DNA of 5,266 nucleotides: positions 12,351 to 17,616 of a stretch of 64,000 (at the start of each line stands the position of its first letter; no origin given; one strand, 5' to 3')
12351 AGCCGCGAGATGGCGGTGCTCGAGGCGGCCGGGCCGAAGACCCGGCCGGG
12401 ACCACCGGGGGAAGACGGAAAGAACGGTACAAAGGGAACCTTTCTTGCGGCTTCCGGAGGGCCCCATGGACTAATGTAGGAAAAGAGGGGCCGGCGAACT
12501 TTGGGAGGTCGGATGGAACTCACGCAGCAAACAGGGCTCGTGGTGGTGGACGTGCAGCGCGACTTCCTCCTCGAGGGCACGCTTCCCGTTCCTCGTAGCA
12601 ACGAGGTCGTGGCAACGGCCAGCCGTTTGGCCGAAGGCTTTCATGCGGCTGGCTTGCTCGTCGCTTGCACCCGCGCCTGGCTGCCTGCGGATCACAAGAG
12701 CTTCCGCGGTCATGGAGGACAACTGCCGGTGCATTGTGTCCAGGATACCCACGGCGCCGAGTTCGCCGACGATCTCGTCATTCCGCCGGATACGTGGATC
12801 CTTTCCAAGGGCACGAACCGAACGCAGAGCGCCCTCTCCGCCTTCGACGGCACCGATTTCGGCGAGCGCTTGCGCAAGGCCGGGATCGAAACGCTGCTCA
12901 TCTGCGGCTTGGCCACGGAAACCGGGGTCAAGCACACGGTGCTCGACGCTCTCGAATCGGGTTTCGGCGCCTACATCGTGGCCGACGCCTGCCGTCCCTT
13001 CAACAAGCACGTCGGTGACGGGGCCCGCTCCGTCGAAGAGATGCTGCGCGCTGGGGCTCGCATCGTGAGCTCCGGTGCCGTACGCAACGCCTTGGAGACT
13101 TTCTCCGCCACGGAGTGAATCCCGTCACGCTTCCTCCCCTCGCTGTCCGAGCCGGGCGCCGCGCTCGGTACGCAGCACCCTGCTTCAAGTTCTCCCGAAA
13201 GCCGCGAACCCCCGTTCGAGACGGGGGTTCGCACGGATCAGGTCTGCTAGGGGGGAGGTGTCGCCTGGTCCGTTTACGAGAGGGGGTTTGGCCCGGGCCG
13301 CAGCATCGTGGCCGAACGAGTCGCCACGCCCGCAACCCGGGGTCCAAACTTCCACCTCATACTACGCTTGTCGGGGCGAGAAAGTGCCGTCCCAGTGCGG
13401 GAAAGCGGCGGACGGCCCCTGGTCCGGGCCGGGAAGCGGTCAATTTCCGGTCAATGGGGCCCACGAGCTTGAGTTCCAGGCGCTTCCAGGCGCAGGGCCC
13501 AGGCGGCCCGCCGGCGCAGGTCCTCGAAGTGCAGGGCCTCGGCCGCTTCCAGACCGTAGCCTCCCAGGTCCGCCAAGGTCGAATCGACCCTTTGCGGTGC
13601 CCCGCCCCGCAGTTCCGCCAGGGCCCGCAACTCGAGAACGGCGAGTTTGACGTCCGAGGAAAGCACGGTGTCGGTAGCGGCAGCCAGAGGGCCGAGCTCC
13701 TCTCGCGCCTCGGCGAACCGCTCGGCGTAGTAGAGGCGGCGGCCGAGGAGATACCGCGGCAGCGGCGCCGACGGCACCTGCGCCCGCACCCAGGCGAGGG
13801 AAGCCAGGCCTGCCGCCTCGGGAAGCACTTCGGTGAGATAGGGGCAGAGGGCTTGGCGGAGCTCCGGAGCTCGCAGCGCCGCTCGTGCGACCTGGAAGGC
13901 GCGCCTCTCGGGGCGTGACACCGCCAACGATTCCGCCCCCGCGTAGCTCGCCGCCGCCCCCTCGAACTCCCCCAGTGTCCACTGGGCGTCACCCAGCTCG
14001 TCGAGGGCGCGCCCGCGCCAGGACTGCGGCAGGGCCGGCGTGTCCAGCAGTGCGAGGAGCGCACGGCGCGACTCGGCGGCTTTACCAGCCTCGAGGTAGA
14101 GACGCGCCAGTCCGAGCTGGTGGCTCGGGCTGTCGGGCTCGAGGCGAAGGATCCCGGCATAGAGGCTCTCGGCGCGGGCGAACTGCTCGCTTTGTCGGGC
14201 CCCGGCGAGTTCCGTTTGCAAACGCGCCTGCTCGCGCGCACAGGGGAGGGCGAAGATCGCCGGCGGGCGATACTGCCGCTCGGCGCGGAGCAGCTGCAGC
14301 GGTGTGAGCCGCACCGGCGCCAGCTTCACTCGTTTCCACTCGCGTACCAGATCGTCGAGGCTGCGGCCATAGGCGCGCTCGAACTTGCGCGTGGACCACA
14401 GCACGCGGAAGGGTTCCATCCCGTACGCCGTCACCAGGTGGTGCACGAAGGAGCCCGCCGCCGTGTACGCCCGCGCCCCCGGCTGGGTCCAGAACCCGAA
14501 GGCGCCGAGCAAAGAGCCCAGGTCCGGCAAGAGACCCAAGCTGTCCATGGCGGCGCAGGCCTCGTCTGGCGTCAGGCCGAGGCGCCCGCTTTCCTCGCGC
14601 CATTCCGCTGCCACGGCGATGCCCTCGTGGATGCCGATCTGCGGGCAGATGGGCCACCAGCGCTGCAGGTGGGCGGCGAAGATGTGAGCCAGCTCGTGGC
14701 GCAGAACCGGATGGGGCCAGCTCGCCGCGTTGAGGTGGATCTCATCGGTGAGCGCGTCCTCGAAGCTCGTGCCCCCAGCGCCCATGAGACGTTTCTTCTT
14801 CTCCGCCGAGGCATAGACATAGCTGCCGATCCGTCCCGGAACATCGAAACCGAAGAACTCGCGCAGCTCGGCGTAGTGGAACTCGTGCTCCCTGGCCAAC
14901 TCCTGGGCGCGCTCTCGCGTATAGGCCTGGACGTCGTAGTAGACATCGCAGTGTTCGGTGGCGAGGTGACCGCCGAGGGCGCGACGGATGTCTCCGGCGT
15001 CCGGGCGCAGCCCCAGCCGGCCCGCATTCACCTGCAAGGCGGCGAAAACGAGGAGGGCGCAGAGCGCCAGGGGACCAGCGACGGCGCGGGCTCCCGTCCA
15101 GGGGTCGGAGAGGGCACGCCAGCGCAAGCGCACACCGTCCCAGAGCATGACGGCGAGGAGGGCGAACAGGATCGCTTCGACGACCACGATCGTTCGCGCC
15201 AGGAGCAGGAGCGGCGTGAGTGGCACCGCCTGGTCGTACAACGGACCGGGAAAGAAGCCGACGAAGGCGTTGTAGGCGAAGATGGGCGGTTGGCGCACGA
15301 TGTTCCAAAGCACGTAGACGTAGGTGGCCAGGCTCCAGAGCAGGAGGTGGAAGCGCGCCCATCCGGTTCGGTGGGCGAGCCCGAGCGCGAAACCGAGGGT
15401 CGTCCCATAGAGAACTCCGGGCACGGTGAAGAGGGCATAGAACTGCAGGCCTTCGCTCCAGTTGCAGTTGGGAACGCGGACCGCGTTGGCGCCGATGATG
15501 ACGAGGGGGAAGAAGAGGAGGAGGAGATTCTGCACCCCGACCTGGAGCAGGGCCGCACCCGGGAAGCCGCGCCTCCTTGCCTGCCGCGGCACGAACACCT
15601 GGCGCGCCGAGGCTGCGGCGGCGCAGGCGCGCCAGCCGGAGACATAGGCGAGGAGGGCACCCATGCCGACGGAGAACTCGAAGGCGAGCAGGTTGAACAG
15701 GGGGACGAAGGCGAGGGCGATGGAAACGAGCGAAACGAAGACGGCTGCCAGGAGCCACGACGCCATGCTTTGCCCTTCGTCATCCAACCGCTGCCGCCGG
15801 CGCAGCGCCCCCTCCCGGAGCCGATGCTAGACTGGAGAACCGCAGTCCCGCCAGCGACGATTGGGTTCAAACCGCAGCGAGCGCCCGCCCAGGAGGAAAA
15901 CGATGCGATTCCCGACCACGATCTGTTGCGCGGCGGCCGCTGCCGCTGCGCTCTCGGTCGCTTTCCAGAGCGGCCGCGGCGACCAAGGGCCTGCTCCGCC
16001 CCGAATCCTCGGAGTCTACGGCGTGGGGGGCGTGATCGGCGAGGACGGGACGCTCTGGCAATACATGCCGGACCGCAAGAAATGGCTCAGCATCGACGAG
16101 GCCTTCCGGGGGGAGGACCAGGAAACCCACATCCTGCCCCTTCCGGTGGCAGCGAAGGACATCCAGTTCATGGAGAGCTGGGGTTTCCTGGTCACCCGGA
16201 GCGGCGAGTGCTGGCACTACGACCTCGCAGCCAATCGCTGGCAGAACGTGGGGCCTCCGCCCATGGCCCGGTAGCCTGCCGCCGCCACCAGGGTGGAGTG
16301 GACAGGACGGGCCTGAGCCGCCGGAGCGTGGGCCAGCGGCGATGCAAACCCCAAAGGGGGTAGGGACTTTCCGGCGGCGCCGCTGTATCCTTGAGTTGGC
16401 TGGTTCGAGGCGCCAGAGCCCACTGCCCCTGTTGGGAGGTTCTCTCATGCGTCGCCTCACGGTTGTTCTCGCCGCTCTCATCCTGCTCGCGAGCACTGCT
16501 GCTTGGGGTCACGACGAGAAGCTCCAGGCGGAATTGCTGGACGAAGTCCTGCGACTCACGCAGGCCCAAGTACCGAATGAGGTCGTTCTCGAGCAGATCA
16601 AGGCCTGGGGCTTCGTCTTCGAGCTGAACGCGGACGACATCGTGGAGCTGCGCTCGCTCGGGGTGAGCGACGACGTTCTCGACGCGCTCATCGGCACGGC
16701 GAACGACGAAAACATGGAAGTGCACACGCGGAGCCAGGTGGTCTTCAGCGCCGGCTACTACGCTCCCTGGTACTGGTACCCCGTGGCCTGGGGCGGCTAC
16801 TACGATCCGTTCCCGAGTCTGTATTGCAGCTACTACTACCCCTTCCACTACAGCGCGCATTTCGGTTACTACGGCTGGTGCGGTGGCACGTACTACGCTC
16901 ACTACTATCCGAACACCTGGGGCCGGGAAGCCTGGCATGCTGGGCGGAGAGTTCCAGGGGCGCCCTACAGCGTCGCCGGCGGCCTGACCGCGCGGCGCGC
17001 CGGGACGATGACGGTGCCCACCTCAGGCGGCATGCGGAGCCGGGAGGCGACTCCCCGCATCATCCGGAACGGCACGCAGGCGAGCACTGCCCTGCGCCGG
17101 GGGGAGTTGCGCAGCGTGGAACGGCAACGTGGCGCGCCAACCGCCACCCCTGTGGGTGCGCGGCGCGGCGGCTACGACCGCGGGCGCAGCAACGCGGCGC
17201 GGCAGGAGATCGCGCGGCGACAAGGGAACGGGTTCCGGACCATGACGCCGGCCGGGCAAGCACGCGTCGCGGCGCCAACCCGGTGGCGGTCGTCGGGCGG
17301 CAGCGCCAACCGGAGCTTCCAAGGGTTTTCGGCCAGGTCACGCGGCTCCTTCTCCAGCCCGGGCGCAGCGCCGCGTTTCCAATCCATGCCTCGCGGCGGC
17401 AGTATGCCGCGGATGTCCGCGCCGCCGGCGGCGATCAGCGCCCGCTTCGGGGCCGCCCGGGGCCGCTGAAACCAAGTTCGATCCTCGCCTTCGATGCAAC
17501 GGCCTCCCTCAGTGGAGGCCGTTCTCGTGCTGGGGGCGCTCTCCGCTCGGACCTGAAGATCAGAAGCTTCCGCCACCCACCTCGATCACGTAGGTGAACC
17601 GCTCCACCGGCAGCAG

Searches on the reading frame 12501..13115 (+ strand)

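Call 34: search_protein_families(library=pfam, proteins=[window:12501-13115:+], max_evalue=0.001)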
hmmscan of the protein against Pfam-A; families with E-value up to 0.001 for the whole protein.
window:12501-13115:+ (205 aa): 1 family
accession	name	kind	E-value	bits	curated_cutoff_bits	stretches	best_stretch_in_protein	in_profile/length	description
PF00857.26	Isochorismatase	-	1.2e-30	107.3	27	1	11-169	1-153/175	Isochorismatase domain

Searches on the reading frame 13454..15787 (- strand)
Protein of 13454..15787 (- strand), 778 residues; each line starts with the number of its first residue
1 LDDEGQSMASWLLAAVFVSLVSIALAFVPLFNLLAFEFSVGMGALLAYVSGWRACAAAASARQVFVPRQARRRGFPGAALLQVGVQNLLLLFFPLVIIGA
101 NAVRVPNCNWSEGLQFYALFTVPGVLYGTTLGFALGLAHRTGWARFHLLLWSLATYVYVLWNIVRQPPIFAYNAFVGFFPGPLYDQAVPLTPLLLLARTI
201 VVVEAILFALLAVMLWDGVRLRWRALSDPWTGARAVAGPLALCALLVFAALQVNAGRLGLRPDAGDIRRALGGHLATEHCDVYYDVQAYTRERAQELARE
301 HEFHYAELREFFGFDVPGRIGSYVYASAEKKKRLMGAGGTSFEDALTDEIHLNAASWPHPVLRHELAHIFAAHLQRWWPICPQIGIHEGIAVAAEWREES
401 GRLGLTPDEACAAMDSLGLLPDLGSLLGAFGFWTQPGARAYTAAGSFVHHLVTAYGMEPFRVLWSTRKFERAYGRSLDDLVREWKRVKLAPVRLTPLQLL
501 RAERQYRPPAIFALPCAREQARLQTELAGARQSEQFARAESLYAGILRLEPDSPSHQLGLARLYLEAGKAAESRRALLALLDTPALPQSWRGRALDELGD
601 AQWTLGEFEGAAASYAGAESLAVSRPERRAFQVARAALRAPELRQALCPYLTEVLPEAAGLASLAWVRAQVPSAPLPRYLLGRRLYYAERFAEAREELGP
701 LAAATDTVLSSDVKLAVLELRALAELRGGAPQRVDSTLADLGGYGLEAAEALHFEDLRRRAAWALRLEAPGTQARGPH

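Call 32: search_protein_families(library=pfam, proteins=[window:13454-15787:-], max_evalue=0.001)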
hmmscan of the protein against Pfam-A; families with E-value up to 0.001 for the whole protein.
window:13454-15787:- (778 aa): 2 families
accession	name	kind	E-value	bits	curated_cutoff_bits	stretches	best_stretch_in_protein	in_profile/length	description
PF14559.12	TPR_19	-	6.9e-07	29.9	25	1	531-583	2-54/68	Tetratricopeptide repeat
PF13432.12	TPR_16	-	0.00013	22.7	32.7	1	530-581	7-58/65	Tetratricopeptide repeat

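Call 75: find_encoding_contigs(protein=window:13454-15766:-, flank=10000, max_places=10)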
Protein window:13454-15766:- (771 aa): no gene with exactly this product is on record in the collection.

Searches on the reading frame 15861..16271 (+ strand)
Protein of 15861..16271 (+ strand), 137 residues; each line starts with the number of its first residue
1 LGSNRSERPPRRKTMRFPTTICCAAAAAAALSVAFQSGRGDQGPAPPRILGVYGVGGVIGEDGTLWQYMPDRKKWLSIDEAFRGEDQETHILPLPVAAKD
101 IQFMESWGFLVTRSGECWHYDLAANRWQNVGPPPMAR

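Call 34: search_protein_families(library=pfam, proteins=[window:15861-16271:+], max_evalue=0.001)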
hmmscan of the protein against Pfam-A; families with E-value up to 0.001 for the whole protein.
window:15861-16271:+ (137 aa): 2 families
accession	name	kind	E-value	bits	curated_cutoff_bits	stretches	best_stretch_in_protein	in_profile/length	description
PF13415.12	Kelch_3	-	1.6e-05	25.4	22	0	112-137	15-40/48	Galactose oxidase, central domain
PF13418.12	Kelch_4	-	0.00083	19.7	21.6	0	113-134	27-48/49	Galactose oxidase, central domain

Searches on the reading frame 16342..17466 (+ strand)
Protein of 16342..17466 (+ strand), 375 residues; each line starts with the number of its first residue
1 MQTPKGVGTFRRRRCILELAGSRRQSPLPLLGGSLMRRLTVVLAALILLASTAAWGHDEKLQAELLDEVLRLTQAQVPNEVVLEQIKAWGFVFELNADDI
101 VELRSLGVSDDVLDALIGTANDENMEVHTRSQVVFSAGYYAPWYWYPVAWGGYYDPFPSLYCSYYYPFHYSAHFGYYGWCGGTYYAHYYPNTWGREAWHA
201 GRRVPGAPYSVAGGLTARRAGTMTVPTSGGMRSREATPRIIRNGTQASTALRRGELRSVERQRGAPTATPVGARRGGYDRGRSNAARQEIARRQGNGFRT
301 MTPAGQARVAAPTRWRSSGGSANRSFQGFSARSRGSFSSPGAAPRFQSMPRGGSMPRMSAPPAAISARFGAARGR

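Call 32: search_protein_families(library=pfam, proteins=[window:16342-17466:+], max_evalue=0.001)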
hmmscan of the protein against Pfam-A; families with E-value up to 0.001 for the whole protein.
window:16342-17466:+ (375 aa): 0 families

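Call 72: find_encoding_contigs(protein=window:16447-17466:+, flank=10000, max_places=10)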
Protein window:16447-17466:+ (340 aa): 1 contig read that carries it; 1 place shown.
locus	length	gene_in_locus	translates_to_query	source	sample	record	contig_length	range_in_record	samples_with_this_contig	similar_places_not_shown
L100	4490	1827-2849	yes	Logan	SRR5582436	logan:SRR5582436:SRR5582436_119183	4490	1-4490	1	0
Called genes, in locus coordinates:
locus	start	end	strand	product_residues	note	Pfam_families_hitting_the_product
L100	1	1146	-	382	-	?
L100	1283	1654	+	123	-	-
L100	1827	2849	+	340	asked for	-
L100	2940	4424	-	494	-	-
